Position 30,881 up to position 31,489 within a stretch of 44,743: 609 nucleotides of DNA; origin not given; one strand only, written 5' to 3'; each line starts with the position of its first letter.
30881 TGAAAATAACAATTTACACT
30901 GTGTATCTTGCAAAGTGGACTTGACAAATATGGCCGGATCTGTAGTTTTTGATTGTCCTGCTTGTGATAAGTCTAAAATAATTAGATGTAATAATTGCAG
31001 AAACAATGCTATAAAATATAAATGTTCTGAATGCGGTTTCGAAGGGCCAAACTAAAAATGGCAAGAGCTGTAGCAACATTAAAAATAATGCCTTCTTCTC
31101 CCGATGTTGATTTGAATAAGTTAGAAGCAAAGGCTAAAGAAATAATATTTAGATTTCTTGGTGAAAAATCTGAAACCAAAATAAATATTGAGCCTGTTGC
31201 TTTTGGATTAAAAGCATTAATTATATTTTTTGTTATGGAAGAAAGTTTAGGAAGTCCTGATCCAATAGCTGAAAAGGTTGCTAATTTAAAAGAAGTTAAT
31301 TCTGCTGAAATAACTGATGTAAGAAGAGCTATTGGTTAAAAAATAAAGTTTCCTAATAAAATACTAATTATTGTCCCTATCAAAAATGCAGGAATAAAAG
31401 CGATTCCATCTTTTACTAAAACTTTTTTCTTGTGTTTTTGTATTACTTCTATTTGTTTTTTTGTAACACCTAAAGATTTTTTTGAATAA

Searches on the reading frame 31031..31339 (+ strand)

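Call 7: search_protein_families(library=pfam, proteins=[window:31031-31339:+], max_evalue=0.01)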
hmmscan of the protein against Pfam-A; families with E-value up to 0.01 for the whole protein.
window:31031-31339:+ (102 aa): 1 family
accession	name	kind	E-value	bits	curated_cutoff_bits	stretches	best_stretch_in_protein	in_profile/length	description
PF00736.24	EF1_GNE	-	1.8e-17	63.6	20.8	1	15-99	2-87/88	EF-1 guanine nucleotide exchange domain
